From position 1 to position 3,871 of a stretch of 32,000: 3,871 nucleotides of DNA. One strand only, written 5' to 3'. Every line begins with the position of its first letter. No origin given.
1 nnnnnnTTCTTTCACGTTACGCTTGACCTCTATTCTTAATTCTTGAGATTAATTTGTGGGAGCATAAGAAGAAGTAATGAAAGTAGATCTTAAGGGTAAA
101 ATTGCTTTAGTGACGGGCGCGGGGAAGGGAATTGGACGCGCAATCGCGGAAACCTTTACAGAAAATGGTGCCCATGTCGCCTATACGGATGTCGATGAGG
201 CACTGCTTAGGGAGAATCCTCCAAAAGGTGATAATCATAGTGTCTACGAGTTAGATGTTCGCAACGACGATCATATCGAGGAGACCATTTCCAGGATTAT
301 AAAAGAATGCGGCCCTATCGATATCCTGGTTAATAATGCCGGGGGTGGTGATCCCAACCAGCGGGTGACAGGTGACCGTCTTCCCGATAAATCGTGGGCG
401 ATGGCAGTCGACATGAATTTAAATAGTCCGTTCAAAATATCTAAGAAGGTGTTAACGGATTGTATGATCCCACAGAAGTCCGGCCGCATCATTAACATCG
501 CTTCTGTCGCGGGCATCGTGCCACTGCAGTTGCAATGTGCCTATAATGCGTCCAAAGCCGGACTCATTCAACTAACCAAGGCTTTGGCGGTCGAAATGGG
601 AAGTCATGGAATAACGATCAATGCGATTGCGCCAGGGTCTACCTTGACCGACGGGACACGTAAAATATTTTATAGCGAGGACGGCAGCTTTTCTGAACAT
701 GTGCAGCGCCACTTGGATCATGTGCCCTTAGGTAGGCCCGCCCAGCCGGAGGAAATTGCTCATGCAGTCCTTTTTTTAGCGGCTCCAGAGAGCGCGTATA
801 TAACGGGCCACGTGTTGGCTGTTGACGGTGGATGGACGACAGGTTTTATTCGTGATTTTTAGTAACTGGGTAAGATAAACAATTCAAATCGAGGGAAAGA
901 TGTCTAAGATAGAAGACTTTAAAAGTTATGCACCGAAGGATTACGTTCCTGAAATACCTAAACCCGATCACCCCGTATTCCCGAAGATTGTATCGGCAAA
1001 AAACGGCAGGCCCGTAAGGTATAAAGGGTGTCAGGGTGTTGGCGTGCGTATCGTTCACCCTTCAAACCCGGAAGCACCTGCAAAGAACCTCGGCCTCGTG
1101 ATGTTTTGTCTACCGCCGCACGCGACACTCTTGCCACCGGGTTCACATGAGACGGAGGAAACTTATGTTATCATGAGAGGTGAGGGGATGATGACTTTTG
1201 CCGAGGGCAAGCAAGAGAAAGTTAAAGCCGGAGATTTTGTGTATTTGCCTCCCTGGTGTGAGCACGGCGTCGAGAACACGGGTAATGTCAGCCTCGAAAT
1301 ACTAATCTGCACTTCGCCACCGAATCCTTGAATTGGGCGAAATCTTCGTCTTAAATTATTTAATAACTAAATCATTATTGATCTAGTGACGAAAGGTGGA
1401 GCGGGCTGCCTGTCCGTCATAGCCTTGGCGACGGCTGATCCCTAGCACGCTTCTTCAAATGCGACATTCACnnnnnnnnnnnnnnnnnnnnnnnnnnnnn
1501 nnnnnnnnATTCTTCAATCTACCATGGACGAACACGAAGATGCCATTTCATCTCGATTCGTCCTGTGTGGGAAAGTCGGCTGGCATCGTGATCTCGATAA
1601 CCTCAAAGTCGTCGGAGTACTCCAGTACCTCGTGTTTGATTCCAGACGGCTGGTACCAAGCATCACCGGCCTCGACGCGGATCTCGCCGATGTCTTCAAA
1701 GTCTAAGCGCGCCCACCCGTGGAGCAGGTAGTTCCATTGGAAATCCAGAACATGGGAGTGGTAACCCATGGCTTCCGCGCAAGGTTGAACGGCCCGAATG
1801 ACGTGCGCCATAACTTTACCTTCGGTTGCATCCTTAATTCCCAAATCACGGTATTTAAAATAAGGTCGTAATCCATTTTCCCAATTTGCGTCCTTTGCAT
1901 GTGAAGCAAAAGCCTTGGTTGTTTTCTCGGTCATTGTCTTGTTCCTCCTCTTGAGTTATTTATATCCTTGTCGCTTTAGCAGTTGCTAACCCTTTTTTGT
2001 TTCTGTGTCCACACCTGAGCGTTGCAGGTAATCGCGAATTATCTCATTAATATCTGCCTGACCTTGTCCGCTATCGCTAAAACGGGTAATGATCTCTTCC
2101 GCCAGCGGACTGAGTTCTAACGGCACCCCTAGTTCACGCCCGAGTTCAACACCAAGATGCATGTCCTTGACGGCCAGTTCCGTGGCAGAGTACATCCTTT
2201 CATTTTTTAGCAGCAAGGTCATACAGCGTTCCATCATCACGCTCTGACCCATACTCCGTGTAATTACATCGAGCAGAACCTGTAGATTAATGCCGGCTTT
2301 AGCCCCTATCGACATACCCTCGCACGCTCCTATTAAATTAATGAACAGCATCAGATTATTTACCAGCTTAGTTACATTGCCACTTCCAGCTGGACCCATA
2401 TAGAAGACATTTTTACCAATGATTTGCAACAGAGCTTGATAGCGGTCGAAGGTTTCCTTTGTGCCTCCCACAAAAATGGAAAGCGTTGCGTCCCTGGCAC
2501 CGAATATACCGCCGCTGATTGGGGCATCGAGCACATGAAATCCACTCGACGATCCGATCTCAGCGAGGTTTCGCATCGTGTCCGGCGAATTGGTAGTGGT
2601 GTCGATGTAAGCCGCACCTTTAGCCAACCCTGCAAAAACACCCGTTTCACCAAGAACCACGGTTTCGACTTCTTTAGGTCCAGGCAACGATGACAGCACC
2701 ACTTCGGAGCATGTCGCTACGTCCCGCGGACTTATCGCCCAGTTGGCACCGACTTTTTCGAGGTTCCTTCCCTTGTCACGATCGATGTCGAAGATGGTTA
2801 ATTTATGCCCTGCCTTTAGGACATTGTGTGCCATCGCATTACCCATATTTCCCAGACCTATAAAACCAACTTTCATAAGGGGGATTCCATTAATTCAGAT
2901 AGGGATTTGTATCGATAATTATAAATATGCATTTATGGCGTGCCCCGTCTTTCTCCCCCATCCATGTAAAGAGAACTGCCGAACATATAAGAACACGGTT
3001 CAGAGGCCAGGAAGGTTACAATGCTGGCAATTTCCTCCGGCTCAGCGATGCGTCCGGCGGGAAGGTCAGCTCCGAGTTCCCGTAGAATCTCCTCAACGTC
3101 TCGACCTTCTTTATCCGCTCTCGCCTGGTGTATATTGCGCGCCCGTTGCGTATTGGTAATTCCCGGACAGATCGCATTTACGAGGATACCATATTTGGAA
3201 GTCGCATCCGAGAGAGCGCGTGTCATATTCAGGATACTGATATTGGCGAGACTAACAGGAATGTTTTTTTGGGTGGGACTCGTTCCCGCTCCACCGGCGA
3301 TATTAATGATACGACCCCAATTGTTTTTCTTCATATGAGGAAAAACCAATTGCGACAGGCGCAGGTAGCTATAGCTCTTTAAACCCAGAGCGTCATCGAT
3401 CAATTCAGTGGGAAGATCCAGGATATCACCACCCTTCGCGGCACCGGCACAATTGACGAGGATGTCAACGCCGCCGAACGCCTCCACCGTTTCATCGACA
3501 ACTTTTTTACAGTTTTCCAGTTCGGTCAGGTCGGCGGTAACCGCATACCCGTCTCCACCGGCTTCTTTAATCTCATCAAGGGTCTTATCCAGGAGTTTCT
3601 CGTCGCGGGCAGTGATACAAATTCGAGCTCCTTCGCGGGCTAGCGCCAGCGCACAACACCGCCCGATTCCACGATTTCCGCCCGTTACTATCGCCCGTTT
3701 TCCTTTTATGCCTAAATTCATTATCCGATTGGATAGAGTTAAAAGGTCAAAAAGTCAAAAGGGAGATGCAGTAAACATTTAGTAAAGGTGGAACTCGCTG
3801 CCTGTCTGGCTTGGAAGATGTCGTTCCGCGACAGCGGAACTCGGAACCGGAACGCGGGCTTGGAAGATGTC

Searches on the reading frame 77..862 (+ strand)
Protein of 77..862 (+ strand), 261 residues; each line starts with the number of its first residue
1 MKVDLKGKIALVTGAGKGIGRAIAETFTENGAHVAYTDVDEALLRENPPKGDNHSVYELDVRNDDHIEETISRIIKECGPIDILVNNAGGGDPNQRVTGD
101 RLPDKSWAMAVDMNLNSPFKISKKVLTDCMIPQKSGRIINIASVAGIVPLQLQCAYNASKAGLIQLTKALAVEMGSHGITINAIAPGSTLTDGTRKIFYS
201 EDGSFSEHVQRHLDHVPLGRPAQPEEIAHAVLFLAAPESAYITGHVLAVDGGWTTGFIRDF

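Call 13: search_protein_families(library=pfam, proteins=[window:77-862:+])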
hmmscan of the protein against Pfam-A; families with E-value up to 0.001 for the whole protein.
window:77-862:+ (261 aa): 4 families
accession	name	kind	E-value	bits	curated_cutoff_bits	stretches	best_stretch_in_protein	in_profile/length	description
PF13561.12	adh_short_C2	-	2.6e-60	204.4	27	1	14-254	1-236/236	Enoyl-(Acyl carrier protein) reductase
PF00106.31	adh_short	-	8.9e-52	175.8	26.6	1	8-198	1-191/195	short chain dehydrogenase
PF08659.16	KR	-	3.7e-05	24.2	22.6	1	11-181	4-173/180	KR domain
PF01370.27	Epimerase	-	0.00057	19.8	20.9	0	10-181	1-167/240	NAD dependent epimerase/dehydratase family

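Call 61: find_encoding_contigs(protein=window:77-862:+, flank=10000, max_places=3)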
Protein window:77-862:+ (261 aa): 3 contigs read that carry it; 2 places shown.
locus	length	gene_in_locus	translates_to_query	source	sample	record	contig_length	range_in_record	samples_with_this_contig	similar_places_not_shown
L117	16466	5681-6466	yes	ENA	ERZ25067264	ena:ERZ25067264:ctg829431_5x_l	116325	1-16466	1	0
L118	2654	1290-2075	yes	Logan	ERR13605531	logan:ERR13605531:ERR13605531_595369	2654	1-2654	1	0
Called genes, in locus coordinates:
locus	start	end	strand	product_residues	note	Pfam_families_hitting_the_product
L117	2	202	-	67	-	?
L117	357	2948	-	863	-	PF24996:NANM, PF13418:Beta-prop_TYW4 (faint), PF24681:Kelch_KLHDC2_KLHL20_DRC7, PF24981:Beta-prop_ATRN-LZTR1, PF24996:NANM, PF13415:Beta-prop_FBX42 (weak), PF24681:Kelch_KLHDC2_KLHL20_DRC7 (weak), PF00474:SSF, +1 more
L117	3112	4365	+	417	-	PF03601:Cons_hypoth698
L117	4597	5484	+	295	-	PF00892:EamA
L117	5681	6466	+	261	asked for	PF00106:adh_short, PF13561:adh_short_C2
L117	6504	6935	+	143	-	PF00190:Cupin_1 (weak), PF07883:Cupin_2, PF05899:Cupin_3 (weak)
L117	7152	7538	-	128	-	PF07883:Cupin_2 (weak)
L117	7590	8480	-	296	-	PF03446:NAD_binding_2, PF03807:F420_oxidored, PF14833:NAD_binding_11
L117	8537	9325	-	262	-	PF00106:adh_short, PF08659:KR, PF13561:adh_short_C2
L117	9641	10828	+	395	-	-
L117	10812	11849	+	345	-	PF19081:Ig_7 (weak)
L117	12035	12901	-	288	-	PF06314:ADC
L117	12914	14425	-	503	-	PF07364:DUF1485, PF07171:MlrC_C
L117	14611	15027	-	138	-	-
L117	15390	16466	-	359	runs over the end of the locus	PF02668:TauD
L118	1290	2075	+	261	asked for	PF00106:adh_short, PF13561:adh_short_C2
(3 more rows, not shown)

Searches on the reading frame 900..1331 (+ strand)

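Call 13: search_protein_families(library=pfam, proteins=[window:900-1331:+])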
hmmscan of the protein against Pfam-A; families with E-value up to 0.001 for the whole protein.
window:900-1331:+ (143 aa): 4 families
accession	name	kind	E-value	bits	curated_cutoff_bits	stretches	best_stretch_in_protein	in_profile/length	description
PF07883.17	Cupin_2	-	8e-15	54.8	27.2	1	68-135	2-67/70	Cupin domain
PF05899.18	Cupin_3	-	1.4e-06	28.3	23.5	1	84-121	24-61/74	EutQ-like cupin domain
PF00190.28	Cupin_1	-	5.3e-06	26.5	22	1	49-141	17-116/151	Cupin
PF16867.11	DMSP_lyase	-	0.00017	21.8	27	1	51-125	83-154/162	Dimethlysulfonioproprionate lyase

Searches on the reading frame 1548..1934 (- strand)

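Call 13: search_protein_families(library=pfam, proteins=[window:1548-1934:-])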
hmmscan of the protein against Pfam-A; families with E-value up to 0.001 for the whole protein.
window:1548-1934:- (128 aa): 1 family
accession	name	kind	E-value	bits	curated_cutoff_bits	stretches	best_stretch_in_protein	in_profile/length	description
PF07883.17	Cupin_2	-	9.4e-06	25.7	27.2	1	49-105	5-58/70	Cupin domain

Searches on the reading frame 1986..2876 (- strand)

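Call 13: search_protein_families(library=pfam, proteins=[window:1986-2876:-])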
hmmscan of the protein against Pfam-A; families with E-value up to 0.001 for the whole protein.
window:1986-2876:- (296 aa): 5 families
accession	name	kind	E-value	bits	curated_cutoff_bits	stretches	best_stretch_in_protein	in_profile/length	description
PF03446.21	NAD_binding_2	-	2.8e-44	151.4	21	1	2-161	1-161/161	NAD binding domain of 6-phosphogluconate dehydrogenase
PF14833.11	NAD_binding_11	-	1.4e-26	93.6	30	1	164-281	1-120/122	NAD-binding of NADP-dependent 3-hydroxyisobutyrate dehydrogenase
PF03807.23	F420_oxidored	-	1.7e-07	32.2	21.6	1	2-93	1-91/94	NADP oxidoreductase coenzyme F420-dependent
PF02826.25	2-Hacid_dh_C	-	7e-05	22.7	25.1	1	2-92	38-125/178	D-isomer specific 2-hydroxyacid dehydrogenase, NAD binding domain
PF02737.24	3HCDH_N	-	0.00058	20.3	22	0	2-38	1-37/180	3-hydroxyacyl-CoA dehydrogenase, NAD binding domain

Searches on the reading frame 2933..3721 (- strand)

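Call 13: search_protein_families(library=pfam, proteins=[window:2933-3721:-])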
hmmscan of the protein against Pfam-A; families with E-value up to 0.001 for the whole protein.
window:2933-3721:- (262 aa): 4 families
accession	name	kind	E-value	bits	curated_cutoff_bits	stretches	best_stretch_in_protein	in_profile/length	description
PF13561.12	adh_short_C2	-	1.3e-48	166.1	27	1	16-256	5-234/236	Enoyl-(Acyl carrier protein) reductase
PF00106.31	adh_short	-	6.7e-44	150.1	26.6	1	8-200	1-193/195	short chain dehydrogenase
PF08659.16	KR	-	1.1e-07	32.4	22.6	1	11-126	4-123/180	KR domain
PF01370.27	Epimerase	-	0.00037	20.4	20.9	0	11-110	2-90/240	NAD dependent epimerase/dehydratase family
